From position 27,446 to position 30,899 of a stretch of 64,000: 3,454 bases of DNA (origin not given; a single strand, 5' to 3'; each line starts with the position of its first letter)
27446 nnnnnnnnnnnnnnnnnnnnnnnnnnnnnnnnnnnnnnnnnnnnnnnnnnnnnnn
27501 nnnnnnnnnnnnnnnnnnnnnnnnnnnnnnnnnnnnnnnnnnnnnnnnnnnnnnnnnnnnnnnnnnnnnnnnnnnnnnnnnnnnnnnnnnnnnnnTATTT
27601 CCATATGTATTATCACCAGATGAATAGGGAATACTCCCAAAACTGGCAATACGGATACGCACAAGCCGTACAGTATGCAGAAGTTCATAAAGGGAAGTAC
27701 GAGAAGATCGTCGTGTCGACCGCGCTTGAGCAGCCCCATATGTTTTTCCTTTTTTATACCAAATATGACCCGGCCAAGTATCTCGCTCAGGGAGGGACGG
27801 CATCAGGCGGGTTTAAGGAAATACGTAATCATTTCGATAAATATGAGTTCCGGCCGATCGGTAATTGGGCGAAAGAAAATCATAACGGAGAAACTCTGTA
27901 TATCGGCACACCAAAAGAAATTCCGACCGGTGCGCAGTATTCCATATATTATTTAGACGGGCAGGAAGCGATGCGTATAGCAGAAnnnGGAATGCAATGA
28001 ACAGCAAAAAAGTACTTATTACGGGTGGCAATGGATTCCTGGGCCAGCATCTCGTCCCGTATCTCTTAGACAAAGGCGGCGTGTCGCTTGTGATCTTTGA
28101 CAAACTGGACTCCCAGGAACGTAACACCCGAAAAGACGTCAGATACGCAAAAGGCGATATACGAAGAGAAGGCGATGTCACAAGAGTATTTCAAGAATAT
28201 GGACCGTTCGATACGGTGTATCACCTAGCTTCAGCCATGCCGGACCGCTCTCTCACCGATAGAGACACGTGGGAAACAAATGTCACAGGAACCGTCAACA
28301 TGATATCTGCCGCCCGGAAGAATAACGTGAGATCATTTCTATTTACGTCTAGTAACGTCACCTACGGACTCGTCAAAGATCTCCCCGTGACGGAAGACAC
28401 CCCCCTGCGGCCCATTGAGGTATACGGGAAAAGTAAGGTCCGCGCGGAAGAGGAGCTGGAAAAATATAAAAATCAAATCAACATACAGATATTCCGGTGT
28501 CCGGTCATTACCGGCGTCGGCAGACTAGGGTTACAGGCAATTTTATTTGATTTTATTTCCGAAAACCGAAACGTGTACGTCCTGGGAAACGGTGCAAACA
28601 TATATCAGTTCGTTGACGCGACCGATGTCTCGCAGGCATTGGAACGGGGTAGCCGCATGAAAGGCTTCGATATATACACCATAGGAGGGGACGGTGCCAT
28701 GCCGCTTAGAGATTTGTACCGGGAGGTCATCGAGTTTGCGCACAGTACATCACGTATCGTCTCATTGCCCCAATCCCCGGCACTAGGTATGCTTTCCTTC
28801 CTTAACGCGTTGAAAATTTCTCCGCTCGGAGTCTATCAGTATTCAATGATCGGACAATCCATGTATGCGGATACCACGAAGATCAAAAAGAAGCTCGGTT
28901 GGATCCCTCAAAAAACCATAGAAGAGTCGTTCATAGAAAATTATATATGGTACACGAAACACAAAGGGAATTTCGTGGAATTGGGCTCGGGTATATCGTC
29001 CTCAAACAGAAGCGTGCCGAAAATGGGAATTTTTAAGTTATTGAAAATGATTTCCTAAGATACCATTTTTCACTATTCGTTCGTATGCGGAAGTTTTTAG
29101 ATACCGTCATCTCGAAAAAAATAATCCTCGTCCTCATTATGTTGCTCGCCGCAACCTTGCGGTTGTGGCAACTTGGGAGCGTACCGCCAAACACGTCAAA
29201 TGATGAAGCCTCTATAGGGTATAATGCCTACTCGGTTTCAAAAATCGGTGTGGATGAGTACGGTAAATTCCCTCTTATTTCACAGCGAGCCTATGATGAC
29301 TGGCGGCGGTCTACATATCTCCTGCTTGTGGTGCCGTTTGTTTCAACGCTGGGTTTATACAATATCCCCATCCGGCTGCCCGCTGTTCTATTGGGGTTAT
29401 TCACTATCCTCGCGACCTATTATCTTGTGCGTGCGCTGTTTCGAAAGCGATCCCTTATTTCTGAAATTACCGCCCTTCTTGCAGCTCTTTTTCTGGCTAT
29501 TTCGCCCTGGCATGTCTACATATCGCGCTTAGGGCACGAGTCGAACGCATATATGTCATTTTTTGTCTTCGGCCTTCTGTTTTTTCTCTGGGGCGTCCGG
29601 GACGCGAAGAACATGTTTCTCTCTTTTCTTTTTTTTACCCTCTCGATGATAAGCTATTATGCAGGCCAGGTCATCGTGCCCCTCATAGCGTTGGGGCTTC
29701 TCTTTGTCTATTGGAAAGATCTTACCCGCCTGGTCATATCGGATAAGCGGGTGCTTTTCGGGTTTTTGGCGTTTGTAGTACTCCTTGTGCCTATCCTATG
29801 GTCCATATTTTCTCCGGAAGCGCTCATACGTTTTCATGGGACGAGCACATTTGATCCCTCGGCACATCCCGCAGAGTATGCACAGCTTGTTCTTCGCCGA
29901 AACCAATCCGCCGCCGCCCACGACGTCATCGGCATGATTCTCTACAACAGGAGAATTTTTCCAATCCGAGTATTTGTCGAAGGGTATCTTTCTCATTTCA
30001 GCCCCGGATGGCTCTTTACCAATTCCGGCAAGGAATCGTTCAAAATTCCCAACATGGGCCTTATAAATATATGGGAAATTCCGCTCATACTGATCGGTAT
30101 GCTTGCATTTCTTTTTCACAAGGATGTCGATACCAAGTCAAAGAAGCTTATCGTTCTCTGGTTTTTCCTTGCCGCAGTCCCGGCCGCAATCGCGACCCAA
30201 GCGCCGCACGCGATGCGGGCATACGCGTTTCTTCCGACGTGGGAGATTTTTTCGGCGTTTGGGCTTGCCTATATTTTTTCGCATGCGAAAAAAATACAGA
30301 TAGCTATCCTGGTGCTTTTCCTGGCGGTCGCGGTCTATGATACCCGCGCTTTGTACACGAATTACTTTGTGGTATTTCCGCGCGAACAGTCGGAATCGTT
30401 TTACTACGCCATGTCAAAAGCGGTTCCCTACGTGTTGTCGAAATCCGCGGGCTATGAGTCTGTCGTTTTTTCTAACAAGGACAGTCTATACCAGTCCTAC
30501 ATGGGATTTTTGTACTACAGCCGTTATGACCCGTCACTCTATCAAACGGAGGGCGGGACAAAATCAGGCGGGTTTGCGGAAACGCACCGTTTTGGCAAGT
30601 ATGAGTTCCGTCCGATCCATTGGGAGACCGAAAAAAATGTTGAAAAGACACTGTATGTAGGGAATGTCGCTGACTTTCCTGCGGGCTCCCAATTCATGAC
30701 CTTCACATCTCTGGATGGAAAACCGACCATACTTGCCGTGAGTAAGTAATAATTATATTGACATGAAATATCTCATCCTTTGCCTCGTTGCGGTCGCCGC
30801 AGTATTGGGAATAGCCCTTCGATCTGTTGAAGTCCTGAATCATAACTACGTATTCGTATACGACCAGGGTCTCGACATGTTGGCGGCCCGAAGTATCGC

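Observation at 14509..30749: Five-member GT39/PMT-like family with a shared extra C-terminal soluble domain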

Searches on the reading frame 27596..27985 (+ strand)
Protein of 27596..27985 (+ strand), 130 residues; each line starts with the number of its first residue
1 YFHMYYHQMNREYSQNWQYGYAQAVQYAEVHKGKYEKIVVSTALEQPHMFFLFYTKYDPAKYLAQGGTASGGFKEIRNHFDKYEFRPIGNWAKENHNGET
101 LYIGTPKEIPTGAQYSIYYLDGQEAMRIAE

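Call 34: predict_structure(alignment_id=A3)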
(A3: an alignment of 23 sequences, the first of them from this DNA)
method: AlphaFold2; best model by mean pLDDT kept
length: 128 residues; sequences in the alignment: 23
mean_pLDDT: 85.2   pTM: 0.80
mean pLDDT of the five models: 85.2, 84.9, 83.6, 81.5, 81.4
residues with pLDDT >= 90: 73; 70-90: 33; 50-70: 19; < 50: 3
segments of 3 or more residues with pLDDT < 50: none
pLDDT, mean of each block of 10 residues (from residue 1): 56 78 95 96 89 89 67 70 93 96 96 91 95
secondary structure, 60 per line:
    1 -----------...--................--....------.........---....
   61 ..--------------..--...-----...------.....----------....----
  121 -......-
elements in order: H17-32 E35-38 H45-53 H57-62 E81-83 E98-102 E113-116 E122-127

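Call 37: fold_search(model_id=the predicted structure, library=pdb)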
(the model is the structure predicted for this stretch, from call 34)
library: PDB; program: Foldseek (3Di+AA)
matches with E <= 10: 557; with E <= 0.001: 0
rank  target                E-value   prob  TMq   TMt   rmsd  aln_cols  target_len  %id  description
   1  3ozf_A                2.3e-01  0.12  0.23  0.14   9.9       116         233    6  Crystal Structure of Plasmodium falciparum Hypoxanthine-Guanine-Xanthine Phosphoribosyltransferase in complex with hyp (released 2011-09-28)
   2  3ozf_B                3.9e-01  0.08  0.23  0.14  10.3       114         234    7  Crystal Structure of Plasmodium falciparum Hypoxanthine-Guanine-Xanthine Phosphoribosyltransferase in complex with hyp (released 2011-09-28)
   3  1cjb_A                5.8e-01  0.08  0.23  0.14   9.9       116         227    7  MALARIAL PURINE PHOSPHORIBOSYLTRANSFERASE (released 1999-08-18)
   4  4pio_B                6.2e-01  0.11  0.29  0.15   9.0       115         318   16  Ergothioneine-biosynthetic methyltransferase EgtD in complex with N,N-dimethylhistidine and SAH (released 2014-12-03)
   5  2rfl_D                6.6e-01  0.08  0.21  0.19  11.1        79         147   11  Crystal structure of the putative phosphohistidine phosphatase SixA from Agrobacterium tumefaciens (released 2007-10-23)
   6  8jd0_3                7.1e-01  0.11  0.24  0.05   7.2        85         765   13  Cryo-EM structure of mGlu2-mGlu3 heterodimer in presence of NAM563 (released 2023-06-21)
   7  1y0b_D                7.6e-01  0.06  0.22  0.17  10.3       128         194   10  Crystal Structure of Xanthine Phosphoribosyltransferase from Bacillus subtilis. (released 2005-02-22)
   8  5m4a_A                7.6e-01  0.05  0.20  0.07   7.8        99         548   10  Neutral trehalase Nth1 from Saccharomyces cerevisiae in complex with trehalose (released 2017-11-01)
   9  4pio_A                8.1e-01  0.09  0.28  0.15   9.0       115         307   16  Ergothioneine-biosynthetic methyltransferase EgtD in complex with N,N-dimethylhistidine and SAH (released 2014-12-03)
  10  3f2i_E                8.1e-01  0.07  0.23  0.19  11.8        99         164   16  Crystal structure of the alr0221 protein from Nostoc, Northeast Structural Genomics Consortium Target NsR422. (released 2008-11-18)
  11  5yw2_C                8.1e-01  0.07  0.22  0.18   8.1       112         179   12  Crystal structure of Adenine phosphoribosyltransferase from Francisella tularensis. (released 2018-01-03)
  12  8uvw_D                8.1e-01  0.04  0.22  0.13  15.1       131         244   12  Crystal structure of RAD51-BRCA2 Cter complex (released 2024-11-06)
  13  4jit_A                8.7e-01  0.11  0.25  0.22   9.4       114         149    8  Crystal Structure of E. coli XGPRT in complex with (S)-3-(Guanin-9-yl)pyrrolidin-N-ylacetylphosphonic acid (released 2014-12-24)
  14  2rfl_G                8.7e-01  0.09  0.24  0.20   9.3        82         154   12  Crystal structure of the putative phosphohistidine phosphatase SixA from Agrobacterium tumefaciens (released 2007-10-23)
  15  6cni_A                9.3e-01  0.04  0.18  0.13  12.9        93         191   12  Crystal structure of H105A PGAM5 dimer (released 2019-02-13)
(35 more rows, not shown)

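Call 39: search_protein_representatives(alignment_id=A3)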
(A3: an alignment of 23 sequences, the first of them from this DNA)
Query: 23 sequences, 127 profile positions. Proteins with E-value up to 0.001 (for the whole library): 2619; up to 1e-10: 1160; up to 1e-30: 57. The best 150 are listed.
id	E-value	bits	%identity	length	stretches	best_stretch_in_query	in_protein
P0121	1.7e-55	202.4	-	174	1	1-127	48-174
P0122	1.9e-54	199.0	-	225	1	1-127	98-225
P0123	4.8e-54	197.7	-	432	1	1-126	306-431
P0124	2.0e-52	192.4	-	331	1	1-126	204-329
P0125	3.8e-52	191.5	-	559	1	1-127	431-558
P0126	1.4e-45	170.3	-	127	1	7-127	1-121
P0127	3.2e-45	169.2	-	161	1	1-126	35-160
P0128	1.3e-43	164.0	-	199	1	2-126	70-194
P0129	1.8e-40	153.8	-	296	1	1-125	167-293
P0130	3.6e-39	149.6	-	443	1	2-127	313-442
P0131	3.6e-39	149.6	-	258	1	2-127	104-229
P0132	9.7e-39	148.2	-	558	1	1-126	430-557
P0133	1.7e-38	147.4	-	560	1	2-127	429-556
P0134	2.7e-38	146.8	-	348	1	3-127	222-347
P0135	7.2e-38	145.4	-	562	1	1-126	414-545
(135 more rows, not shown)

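Call 41: search_protein_families(library=pfam, proteins=[window:27596-27985:+], max_evalue=10)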
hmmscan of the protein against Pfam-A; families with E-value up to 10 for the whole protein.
window:27596-27985:+ (130 aa): 1 family
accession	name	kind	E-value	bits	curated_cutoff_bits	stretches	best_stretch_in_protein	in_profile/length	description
PF23571.1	GH3_M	-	0.053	14.1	23.6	1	20-43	23-46/75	GH3 family central domain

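Call 73: search_solved_structures(query=A3, max_evalue=10, show_alignments=3)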
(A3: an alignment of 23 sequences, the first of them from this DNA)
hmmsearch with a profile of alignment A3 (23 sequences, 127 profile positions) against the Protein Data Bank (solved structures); distinct sequences matched with E-value up to 10: 5.
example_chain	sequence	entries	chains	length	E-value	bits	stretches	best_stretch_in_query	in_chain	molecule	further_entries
1zo2_A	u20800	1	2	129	0.74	12.8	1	55-108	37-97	nuclear transport factor 2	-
6muu_C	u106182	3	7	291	1.1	12.2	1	64-103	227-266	Uncharacterized protein Csm3 | Csm3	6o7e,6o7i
6mur_C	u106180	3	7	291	1.1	12.2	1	64-103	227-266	Uncharacterized protein Csm3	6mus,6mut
6o7h_C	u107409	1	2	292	1.1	12.2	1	64-103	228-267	Csm3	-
6iqw_C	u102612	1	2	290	1.1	12.2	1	64-103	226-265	Csm3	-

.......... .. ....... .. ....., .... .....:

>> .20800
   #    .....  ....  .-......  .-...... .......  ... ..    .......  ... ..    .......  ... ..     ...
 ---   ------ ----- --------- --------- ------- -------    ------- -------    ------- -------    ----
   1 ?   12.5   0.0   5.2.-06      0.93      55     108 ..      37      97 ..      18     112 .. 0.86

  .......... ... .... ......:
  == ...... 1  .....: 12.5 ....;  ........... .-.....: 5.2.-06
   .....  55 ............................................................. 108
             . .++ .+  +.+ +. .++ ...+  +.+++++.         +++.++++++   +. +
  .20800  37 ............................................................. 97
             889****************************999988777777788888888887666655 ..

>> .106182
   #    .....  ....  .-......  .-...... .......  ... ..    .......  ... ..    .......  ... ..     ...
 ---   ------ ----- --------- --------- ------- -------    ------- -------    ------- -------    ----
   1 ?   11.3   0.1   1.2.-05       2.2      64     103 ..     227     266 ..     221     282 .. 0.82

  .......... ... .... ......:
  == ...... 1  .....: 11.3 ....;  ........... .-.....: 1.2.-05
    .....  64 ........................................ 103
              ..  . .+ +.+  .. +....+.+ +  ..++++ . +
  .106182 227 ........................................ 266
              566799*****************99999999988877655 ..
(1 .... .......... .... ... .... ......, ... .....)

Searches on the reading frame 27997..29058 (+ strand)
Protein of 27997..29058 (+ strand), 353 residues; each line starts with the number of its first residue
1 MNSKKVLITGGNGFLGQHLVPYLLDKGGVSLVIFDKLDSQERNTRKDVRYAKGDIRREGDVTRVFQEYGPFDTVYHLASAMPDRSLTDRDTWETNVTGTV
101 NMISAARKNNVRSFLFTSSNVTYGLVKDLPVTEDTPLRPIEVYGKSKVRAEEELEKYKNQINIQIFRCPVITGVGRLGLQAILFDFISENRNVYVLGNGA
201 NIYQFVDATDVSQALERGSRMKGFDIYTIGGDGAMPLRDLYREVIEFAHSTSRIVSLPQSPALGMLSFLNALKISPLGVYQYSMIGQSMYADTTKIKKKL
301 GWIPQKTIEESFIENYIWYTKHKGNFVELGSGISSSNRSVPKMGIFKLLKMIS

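Call 11: search_protein_families(library=pfam, proteins=[window:27997-29058:+], max_evalue=0.001)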
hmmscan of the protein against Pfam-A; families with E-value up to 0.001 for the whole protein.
window:27997-29058:+ (353 aa): 8 families
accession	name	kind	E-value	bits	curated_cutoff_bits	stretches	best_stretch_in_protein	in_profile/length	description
PF01370.27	Epimerase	-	3e-40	138.6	20.9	1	6-216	1-222/240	NAD dependent epimerase/dehydratase family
PF16363.11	GDP_Man_Dehyd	-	1.6e-34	120.3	27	1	7-310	1-327/332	GDP-mannose 4,6 dehydratase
PF01073.25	3Beta_HSD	-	1.1e-18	67.8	22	1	7-214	1-224/280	3-beta hydroxysteroid dehydrogenase/isomerase family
PF07993.18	NAD_binding_4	-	1.5e-12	47.7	20.1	1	8-173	1-209/258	Male sterility protein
PF02719.21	Polysacc_synt_2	-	2.9e-12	46.8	20.2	1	6-160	1-155/293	Polysaccharide biosynthesis protein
PF04321.23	RmlD_sub_bind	-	1.9e-11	44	27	1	5-196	2-176/287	RmlD substrate binding domain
PF13460.12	NAD_binding_10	-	4.7e-09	36.8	27.2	1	10-156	1-133/184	NAD(P)H-binding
PF08659.16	KR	-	9.4e-08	32.6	22.6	1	6-120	3-137/180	KR domain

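Call 53: search_protein_families(library=ncbifam, proteins=[window:27997-29058:+], max_evalue=1e-8)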
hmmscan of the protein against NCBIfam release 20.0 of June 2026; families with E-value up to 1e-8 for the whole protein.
window:27997-29058:+ (353 aa): 18 families
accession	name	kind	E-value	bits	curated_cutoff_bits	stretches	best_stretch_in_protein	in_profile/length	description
TIGR01179.1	galE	equivalog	4e-28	98.2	262.3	1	5-160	1-162/332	UDP-glucose 4-epimerase GalE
TIGR01181.1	dTDP_gluc_dehyt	equivalog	1.6e-26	93.2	365.1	1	5-323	1-315/321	dTDP-glucose 4,6-dehydratase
TIGR03466.1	HpnA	hypoth_equivalog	1.2e-25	90.1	367.65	1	5-322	2-324/327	hopanoid-associated sugar epimerase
TIGR04180.1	EDH_00030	hypoth_equivalog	1.6e-22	80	475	1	6-165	1-167/297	NAD-dependent 4,6-dehydratase LegB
NF007956.0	PRK10675.1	subfamily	1.4e-20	73.7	394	1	5-165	2-174/338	UDP-glucose 4-epimerase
TIGR02197.1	heptose_epim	equivalog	1.1e-17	64.2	274.6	1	6-155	1-150/316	ADP-glyceromanno-heptose 6-epimerase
NF043036.1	ErythonDh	equivalog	5.7e-17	61.9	325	1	5-168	2-176/321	D-erythronate dehydrogenase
NF007582.0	PRK10217.1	equivalog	1.2e-15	57.4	698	1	4-323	2-335/355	dTDP-glucose 4,6-dehydratase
NF042423.1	oxyalk_red_Shew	equivalog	4.3e-14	52.3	580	1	3-167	8-170/331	2-alkyl-3-oxoalkanoate reductase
NF007490.0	PRK10084.1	subfamily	8.9e-14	51.2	649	1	5-109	2-114/361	dTDP-glucose 4,6-dehydratase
TIGR02622.1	CDP_4_6_dhtase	equivalog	1.5e-13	50.6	278.45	1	2-158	3-169/352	CDP-glucose 4,6-dehydratase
TIGR01746.1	Thioester-redct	subfamily_domain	7.2e-13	48.5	213.35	0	71-180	89-207/371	thioester reductase domain-containing protein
NF052578.1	StrlDmthSdmBMthl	equivalog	9.2e-13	48.6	600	1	6-167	3-165/328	sterol demethylase protein SdmB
NF042422.1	oxyalk_red_OleD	equivalog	5.6e-12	45.7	580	1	5-215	2-208/329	2-alkyl-3-oxoalkanoate reductase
NF011728.1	PRK15181.1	equivalog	1.7e-11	43.8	760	1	4-151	16-173/348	Vi polysaccharide biosynthesis UDP-N-acetylglucosaminuronic acid C-4 epimerase TviC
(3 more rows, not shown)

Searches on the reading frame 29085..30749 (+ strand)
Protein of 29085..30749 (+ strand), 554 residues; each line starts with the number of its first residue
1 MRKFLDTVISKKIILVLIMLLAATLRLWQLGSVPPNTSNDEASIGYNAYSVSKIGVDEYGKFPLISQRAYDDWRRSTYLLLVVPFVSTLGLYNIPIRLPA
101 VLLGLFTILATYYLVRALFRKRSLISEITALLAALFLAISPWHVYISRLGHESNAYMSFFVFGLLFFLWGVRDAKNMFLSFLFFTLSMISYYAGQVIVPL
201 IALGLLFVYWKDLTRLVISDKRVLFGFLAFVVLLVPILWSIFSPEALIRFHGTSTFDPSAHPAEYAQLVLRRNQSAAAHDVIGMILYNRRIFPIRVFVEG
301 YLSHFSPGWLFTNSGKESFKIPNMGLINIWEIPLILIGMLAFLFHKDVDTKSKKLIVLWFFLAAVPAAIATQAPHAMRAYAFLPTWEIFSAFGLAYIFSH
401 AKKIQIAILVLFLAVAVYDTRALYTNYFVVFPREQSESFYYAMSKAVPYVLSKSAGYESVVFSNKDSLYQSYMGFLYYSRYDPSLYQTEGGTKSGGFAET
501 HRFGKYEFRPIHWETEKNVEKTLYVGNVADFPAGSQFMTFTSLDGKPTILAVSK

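Call 5: search_protein_families(library=pfam, proteins=[window:29085-30749:+], max_evalue=0.01)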
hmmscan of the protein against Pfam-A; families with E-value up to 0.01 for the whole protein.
window:29085-30749:+ (554 aa): 1 family
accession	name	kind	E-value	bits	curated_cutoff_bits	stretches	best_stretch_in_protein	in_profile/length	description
PF13231.12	PMT_2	-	2.8e-07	31.3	26.1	1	93-239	21-160/160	Dolichyl-phosphate-mannose-protein mannosyltransferase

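Call 8: search_protein_families(library=ncbifam, proteins=[window:29085-30749:+], max_evalue=0.01)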
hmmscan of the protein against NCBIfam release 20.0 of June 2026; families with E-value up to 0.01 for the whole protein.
window:29085-30749:+ (554 aa): 0 families
